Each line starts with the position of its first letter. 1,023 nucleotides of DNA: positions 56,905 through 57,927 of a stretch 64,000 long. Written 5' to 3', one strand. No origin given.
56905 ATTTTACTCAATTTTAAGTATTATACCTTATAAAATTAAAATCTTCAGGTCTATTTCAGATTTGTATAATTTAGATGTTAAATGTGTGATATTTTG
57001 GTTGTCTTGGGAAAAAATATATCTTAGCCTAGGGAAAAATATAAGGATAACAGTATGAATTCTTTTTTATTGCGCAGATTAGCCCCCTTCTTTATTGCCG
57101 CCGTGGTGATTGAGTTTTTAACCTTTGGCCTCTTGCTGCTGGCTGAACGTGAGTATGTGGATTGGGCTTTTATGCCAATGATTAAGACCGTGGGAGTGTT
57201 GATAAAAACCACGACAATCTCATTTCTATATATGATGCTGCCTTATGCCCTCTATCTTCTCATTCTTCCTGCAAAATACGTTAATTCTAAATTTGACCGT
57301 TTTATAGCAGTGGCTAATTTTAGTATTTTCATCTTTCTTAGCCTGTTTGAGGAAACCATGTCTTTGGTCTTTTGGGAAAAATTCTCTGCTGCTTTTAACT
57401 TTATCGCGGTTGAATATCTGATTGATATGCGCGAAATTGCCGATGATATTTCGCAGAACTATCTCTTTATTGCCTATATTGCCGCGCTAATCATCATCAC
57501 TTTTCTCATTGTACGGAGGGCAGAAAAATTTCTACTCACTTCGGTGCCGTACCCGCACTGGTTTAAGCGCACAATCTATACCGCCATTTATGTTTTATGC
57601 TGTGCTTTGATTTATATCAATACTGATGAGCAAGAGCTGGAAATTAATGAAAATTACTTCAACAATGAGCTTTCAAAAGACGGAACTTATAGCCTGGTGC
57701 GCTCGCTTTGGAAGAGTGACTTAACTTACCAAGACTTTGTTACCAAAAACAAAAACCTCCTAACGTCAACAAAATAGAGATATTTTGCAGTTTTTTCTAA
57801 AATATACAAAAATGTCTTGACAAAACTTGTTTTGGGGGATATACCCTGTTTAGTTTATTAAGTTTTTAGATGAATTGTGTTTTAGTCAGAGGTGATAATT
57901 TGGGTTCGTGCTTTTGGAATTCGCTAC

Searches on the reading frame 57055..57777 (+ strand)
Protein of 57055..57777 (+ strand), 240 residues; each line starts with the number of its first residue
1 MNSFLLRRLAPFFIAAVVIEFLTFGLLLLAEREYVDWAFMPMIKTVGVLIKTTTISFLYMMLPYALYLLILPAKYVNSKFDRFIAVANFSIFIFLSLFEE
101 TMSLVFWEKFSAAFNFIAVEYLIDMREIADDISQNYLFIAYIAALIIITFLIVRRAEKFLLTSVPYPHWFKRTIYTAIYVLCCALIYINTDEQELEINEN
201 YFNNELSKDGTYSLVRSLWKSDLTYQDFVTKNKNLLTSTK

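Call 7: search_protein_families(library=pfam, proteins=[window:57055-57777:+], max_evalue=0.01)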
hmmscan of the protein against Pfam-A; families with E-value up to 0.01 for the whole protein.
window:57055-57777:+ (240 aa): 0 families

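Call 11: find_homologous_proteins(query=window:57055-57777:+)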
Query window:57055-57777:+ (240 aa): 16 proteins with E <= 0.001 among 1384 candidates.
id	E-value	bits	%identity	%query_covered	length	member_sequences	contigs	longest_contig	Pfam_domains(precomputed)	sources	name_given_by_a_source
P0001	3.1e-144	497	97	100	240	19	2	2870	-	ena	-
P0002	1.5e-136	471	89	100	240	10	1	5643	-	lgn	-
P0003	1.5e-136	471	89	100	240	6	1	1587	-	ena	-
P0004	3.6e-115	401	78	95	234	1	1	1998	-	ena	-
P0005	5.6e-115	401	76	98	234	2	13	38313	-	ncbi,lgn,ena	-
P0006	5.5e-110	385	75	95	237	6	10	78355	-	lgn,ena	-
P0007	7.6e-101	355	66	98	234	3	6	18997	-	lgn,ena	-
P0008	1.1e-100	354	69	95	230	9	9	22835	-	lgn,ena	-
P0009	1.0e-94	335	62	99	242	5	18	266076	-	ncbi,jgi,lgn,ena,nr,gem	ncbi:MAG: hypothetical protein E7018_00800 [Alphaproteobacteria bacterium]|nr:hypothetical protein [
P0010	2.1e-92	327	69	93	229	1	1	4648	-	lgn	-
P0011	5.5e-88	313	65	92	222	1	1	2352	-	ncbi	-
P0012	3.6e-86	307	62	93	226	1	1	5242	-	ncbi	-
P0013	1.0e-80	289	55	95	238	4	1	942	-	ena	-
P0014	2.6e-71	258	54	98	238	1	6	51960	-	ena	-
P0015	1.3e-67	246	51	94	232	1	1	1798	-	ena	-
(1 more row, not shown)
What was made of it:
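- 57055..57777 (+): Flanking context, not part of the RNAs. This is a conserved 240-aa polytopic membrane ORF, the stand-alone N-terminal TM module of an LtaS/sulfatase-family protein. Sixteen homologs of 222-242 aa at 51-97% identity (call 11).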

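Call 12: find_encoding_contigs(protein=P0005, flank=5000, max_places=2)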
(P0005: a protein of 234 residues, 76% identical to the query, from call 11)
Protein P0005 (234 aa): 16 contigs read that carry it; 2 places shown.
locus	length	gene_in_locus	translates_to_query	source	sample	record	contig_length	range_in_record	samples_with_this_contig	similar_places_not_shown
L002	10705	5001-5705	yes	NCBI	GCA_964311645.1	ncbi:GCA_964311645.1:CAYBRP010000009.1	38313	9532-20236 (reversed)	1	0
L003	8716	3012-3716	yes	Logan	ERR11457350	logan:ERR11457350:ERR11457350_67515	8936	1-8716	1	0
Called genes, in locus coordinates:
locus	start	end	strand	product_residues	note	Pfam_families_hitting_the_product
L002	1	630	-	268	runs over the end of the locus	PF00557:Peptidase_M24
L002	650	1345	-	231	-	PF03749:SfsA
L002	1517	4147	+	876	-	PF01411:tRNA-synt_2c, PF07973:tRNA_SAD, PF02272:DHHA1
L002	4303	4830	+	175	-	-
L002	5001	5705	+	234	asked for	-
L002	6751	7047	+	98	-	-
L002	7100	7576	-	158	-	PF00692:dUTPase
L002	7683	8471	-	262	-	PF00303:Thymidylat_synt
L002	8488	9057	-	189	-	PF00186:DHFR_1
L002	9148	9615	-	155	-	-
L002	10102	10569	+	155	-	PF04386:SspB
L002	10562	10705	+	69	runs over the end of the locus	PF13467:RHH_4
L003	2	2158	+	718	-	?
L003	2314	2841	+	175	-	-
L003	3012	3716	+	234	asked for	-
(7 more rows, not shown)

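Call 13: find_encoding_contigs(protein=P0006, flank=5000, max_places=2)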
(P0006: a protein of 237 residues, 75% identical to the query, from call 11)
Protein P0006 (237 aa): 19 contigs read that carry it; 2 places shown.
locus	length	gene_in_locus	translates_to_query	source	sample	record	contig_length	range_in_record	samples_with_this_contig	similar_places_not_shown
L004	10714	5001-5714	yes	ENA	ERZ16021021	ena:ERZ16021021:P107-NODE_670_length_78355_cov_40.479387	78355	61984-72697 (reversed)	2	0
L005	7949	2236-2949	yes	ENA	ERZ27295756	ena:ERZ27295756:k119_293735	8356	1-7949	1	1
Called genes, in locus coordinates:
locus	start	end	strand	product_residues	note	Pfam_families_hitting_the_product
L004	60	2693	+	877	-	PF01411:tRNA-synt_2c, PF07973:tRNA_SAD, PF02272:DHHA1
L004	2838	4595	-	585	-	PF00669:Flagellin_N, PF00700:Flagellin_C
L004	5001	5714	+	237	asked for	-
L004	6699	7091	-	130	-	PF03819:MazG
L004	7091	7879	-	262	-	PF00303:Thymidylat_synt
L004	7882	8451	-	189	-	PF00186:DHFR_1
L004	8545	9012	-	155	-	-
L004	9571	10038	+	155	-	PF04386:SspB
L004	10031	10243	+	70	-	PF13467:RHH_4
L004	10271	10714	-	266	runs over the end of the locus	PF02129:Peptidase_S15 (weak), PF20408:Abhydrolase_11 (weak), PF12146:Hydrolase_4 (faint)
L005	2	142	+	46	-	?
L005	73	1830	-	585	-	PF00669:Flagellin_N, PF00700:Flagellin_C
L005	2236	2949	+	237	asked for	-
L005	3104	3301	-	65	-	-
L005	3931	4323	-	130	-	PF03819:MazG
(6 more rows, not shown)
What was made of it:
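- On Riboswitch or cis-acting 5' leader: In L004 it is the convergent mazG (call 13).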

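Call 14: find_encoding_contigs(protein=P0009, flank=5000, max_places=2)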
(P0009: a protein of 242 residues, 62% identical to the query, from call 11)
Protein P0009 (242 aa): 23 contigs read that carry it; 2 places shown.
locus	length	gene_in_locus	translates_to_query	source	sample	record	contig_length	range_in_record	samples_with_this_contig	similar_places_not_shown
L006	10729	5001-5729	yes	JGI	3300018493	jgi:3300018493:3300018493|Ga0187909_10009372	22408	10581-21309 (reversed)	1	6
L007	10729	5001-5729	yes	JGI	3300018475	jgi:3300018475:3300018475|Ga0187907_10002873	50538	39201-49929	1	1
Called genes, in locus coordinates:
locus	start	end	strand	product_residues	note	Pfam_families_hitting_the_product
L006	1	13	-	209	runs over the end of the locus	PF00574:CLP_protease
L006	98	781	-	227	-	PF05219:DREV (weak), PF13489:Methyltransf_23, PF08241:Methyltransf_11, PF08242:Methyltransf_12 (weak), PF13649:Methyltransf_25 (weak)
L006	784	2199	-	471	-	PF00884:Sulfatase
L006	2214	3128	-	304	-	PF00535:Glycos_transf_2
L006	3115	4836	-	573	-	-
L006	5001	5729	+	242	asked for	-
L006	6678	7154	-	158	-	PF00692:dUTPase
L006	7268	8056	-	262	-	PF00303:Thymidylat_synt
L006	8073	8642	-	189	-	PF00186:DHFR_1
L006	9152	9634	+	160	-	PF04386:SspB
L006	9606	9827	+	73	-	PF13467:RHH_4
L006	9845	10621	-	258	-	PF02129:Peptidase_S15 (weak), PF00326:Peptidase_S9 (faint)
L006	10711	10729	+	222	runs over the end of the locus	PF25087:GMPPB_C (faint), PF00132:Hexapep, PF14602:Hexapep_2 (weak)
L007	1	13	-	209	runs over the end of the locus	PF00574:CLP_protease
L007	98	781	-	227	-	PF05219:DREV (weak), PF13489:Methyltransf_23, PF08241:Methyltransf_11, PF08242:Methyltransf_12 (weak), PF13649:Methyltransf_25 (weak)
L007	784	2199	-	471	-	PF00884:Sulfatase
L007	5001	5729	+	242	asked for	-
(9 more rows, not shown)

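Call 18: find_related_loci(query=A2, collection=genome_contigs, flank=4000)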
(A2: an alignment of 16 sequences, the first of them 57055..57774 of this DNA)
Query A2 (240 aa) in genome_contigs; peptide patterns used: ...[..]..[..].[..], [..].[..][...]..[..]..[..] (x = any residue, [..] = any of these).
30 stretches matched a pattern; 10 encode a relative of the query (tblastn E <= 1e-3); 10 distinct loci.
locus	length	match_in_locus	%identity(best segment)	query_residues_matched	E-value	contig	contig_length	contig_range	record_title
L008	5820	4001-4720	96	1-240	5e-154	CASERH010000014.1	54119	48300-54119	uncultured proteobacterium isolate O27_L1_392392_idba_bin.56 genome assembly, contig: O27_L1_392392_idba_bin.56.fa_scaff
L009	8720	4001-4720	93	1-240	2e-142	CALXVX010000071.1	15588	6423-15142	MAG: uncultured Alphaproteobacteria bacterium isolate E21__bin46 genome assembly, contig: E21__k127_7447803, whole genom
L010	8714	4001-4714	88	1-238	2e-135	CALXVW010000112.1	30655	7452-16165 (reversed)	MAG: uncultured Alphaproteobacteria bacterium isolate E40__bin9 genome assembly, contig: E40__k127_2349289, whole genome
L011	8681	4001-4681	69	1-227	2e-109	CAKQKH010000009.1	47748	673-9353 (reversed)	MAG: uncultured Alphaproteobacteria bacterium isolate REFINED_METABAT215_TOP10_CONTIGS_1500_ASSEMBLY_K77_MERGED__Hadza_M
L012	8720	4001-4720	62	1-237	2e-94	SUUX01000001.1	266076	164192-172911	MAG: Alphaproteobacteria bacterium isolate SIG57 NODE_448_length_266076_cov_6.740977, whole genome shotgun sequence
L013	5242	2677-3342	62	1-222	1e-93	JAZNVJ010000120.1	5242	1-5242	MAG: Alphaproteobacteria bacterium isolate T1900044790_TS20190256.MAGScoT_cleanbin_000026 SGB_2645_k141_788197, whole ge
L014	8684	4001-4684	50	1-228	1e-74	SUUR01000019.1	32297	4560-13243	MAG: Alphaproteobacteria bacterium isolate SIG51 NODE_28760_length_32297_cov_3.834660, whole genome shotgun sequence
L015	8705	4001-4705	52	1-234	9e-74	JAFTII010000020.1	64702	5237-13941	MAG: Alphaproteobacteria bacterium isolate RGIG3845 Roe_deer_Cecum-1__c367678, whole genome shotgun sequence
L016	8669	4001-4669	43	1-222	5e-62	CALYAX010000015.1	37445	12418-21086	MAG: uncultured Alphaproteobacteria bacterium isolate BRZ_DH__bin41 genome assembly, contig: BRZ_DH__NODE_1041_length_37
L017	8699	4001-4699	48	1-233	7e-59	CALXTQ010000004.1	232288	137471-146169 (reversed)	MAG: uncultured Alphaproteobacteria bacterium isolate E07__bin220 genome assembly, contig: E07__k127_3136062, whole geno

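Call 21: search_protein_families(library=pfam, proteins=[L017:4685-5887:+, L016:4587-5360:+, L016:5426-5815:+, L017:6007-6723:+, L011:5571-5939:+, L015:5678-6076:+, L014:5105-5452:+, L013:3391-3837:-, L002:6721-7047:+], max_evalue=0.01)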
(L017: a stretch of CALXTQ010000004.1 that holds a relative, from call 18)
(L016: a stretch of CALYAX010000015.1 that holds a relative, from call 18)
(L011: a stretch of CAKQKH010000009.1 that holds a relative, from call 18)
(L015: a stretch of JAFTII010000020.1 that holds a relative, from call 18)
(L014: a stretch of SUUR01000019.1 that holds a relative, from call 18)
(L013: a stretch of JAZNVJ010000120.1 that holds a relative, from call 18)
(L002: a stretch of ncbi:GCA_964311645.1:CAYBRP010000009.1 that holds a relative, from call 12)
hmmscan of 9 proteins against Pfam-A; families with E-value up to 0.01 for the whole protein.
L017:4685-5887:+ (400 aa): 2 families
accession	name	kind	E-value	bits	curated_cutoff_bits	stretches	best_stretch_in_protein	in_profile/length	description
PF00884.28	Sulfatase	-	1.6e-39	136.5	25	1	44-316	2-300/301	Sulfatase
PF01663.27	Phosphodiest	-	0.0032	17.5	23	1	226-273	180-227/342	Type I phosphodiesterase / nucleotide pyrophosphatase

L016:4587-5360:+ (257 aa): 1 family
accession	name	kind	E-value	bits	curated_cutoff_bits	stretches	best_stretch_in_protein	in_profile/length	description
PF01569.27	PAP2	-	1.6e-16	60.7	27.2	1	119-249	2-126/130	PAP2 superfamily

L016:5426-5815:+ (129 aa): 0 families

L017:6007-6723:+ (238 aa): 1 family
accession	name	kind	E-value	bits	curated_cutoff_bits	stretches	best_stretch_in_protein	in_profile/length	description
PF01148.25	CTP_transf_1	-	0.0007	20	24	1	72-211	59-210/264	Cytidylyltransferase family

L011:5571-5939:+ (122 aa): 0 families

L015:5678-6076:+ (132 aa): 0 families

L014:5105-5452:+ (115 aa): 0 families

L013:3391-3837:- (148 aa): 0 families

L002:6721-7047:+ (108 aa): 0 families

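Call 24: find_related_loci(query=A2, collection=metagenome_contigs, flank=2500)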
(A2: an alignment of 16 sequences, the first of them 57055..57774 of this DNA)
Query A2 (240 aa) in metagenome_contigs; peptide patterns used: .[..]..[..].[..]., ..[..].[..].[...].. (x = any residue, [..] = any of these).
275 stretches matched a pattern, but none encodes a relative of the query by tblastn (E <= 1e-3).
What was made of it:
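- Tried and rejected: The protein-pattern scan found no relatives (call 24).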

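Call 28: find_encoding_contigs(protein=P0007, flank=2500, max_places=3)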
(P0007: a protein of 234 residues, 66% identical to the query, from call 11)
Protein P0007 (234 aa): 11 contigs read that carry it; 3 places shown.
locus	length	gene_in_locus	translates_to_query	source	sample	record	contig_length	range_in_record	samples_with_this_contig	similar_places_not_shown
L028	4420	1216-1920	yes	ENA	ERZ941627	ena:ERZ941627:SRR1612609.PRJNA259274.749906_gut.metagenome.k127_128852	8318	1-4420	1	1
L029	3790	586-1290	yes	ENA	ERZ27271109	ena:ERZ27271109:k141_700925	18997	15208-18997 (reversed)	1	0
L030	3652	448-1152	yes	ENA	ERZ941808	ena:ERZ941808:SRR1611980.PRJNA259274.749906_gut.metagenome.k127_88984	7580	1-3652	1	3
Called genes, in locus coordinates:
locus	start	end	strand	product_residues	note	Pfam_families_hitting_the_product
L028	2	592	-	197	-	?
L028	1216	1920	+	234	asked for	-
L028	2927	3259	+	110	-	-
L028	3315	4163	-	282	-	-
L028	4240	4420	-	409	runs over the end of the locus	-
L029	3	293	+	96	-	?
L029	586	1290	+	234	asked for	-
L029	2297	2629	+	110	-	-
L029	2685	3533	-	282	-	-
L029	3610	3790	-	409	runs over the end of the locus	-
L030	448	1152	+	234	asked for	-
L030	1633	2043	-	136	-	-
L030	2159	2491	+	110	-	-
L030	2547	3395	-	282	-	-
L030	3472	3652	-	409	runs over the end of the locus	-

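Call 29: find_encoding_contigs(protein=P0008, flank=2500, max_places=3)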
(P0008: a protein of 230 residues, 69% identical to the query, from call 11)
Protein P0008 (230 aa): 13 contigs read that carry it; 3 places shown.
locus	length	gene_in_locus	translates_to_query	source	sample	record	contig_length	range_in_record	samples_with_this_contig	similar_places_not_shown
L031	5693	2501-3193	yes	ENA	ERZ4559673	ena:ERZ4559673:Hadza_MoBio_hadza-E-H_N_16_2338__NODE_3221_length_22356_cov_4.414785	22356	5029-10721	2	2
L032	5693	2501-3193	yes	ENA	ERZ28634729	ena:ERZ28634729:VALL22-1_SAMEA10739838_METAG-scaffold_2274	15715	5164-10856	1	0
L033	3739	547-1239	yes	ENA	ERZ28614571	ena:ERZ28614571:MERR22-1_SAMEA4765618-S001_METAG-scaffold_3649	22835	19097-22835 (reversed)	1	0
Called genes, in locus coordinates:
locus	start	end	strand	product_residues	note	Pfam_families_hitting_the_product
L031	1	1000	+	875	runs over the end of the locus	PF01411:tRNA-synt_2c, PF07973:tRNA_SAD, PF02272:DHHA1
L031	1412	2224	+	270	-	PF02698:DUF218 (weak)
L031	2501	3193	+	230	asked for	-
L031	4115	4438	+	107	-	-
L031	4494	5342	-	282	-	-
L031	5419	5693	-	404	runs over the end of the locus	-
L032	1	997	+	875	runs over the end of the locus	PF01411:tRNA-synt_2c, PF07973:tRNA_SAD, PF02272:DHHA1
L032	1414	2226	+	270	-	PF02698:DUF218 (weak)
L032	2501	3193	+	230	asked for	-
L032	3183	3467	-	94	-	-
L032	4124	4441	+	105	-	-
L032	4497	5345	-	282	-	-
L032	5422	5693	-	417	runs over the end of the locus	-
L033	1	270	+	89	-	?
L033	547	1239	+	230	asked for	-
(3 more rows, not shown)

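Call 30: find_encoding_contigs(protein=P0014, flank=2500, max_places=3)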
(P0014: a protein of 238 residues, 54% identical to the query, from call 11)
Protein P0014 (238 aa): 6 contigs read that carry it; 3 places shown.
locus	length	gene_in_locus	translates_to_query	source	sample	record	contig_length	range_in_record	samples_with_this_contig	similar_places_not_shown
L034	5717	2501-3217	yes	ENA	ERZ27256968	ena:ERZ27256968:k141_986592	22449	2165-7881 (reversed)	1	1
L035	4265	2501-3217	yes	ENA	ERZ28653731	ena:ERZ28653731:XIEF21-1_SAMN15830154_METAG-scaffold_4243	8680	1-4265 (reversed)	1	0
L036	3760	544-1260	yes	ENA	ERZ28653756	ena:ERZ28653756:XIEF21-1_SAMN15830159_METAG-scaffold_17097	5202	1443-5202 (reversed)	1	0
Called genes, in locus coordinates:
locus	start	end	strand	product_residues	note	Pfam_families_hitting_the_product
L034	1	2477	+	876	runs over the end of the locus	PF01411:tRNA-synt_2c, PF07973:tRNA_SAD, PF02272:DHHA1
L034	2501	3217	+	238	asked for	-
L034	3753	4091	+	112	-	-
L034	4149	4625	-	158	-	PF00692:dUTPase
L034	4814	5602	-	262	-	PF00303:Thymidylat_synt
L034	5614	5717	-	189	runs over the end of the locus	PF00186:DHFR_1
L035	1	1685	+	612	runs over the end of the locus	PF01411:tRNA-synt_2c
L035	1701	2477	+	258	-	PF07973:tRNA_SAD, PF02272:DHHA1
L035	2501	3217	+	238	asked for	-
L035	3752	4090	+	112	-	-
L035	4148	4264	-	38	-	?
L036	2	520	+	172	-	?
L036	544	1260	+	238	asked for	-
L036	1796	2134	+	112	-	-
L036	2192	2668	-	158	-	PF00692:dUTPase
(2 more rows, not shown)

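Call 31: find_encoding_contigs(protein=P0010, flank=2500, max_places=3)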
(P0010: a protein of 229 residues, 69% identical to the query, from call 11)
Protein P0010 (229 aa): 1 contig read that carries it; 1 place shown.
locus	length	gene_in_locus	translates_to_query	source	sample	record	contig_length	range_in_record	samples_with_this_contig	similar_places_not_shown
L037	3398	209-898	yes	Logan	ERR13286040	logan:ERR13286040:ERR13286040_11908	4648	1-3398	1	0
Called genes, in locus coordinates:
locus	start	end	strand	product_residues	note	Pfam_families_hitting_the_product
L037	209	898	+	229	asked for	-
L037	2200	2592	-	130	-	-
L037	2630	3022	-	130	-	PF03819:MazG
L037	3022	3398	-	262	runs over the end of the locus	PF00303:Thymidylat_synt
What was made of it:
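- On OLE-like membrane-associated RNP: Adjacency to the 240-aa TM ORF holds in all RNA-bearing loci (calls 12-14, 28-31).
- Constant adjacency to the membrane ORF in all loci that carry the RNAs (calls 12-14, 28-31).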

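Call 78: find_homologous_proteins(query=L002:6751-7047:+)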
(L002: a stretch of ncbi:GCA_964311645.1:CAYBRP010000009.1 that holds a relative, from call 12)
Query L002:6751-7047:+ (98 aa): 2 proteins with E <= 0.001 among 5 candidates.
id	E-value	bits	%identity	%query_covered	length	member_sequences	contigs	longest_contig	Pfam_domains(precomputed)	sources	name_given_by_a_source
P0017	3.6e-57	208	98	100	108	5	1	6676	-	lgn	-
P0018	1.4e-50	187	90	100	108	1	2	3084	-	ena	-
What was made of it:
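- Tried and rejected: No Pfam hit and only two close homologs (calls 21, 78).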

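Call 86: search_protein_representatives(protein=window:57055-57774:+)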
Query: 240 residues. Proteins with E-value up to 0.001 (for the whole library): 578; up to 1e-10: 152; up to 1e-30: 13. The best 150 are listed.
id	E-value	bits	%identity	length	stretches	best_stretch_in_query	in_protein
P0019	6.2e-82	291.1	58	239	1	2-227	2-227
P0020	1.1e-58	215.1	45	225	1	1-221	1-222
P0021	5.4e-51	189.9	43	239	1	4-223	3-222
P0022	8.8e-51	189.2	40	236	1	1-225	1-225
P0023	3.2e-47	177.6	40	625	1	1-232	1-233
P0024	1.8e-46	175.2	42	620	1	1-231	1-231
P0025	2.8e-44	168.0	40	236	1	1-224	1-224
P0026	1.2e-41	159.4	41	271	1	4-229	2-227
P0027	3.8e-40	154.5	41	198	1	1-197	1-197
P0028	6.2e-35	137.4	31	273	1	3-230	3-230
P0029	2.7e-34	135.3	34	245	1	1-222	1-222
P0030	3.5e-34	135.0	74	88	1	1-87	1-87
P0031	1.2e-32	129.9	34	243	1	1-234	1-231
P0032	1.4e-29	119.9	33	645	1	4-230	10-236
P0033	1.7e-29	119.6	35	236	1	1-222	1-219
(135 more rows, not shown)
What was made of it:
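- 57055..57777 (+): An all-protein search gives a mix of ~225-270-aa and ~620-680-aa relatives (call 86).
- The upstream ORF is the N-terminal TM module of a family whose full-length members carry a C-terminal sulfatase domain (calls 21, 86).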
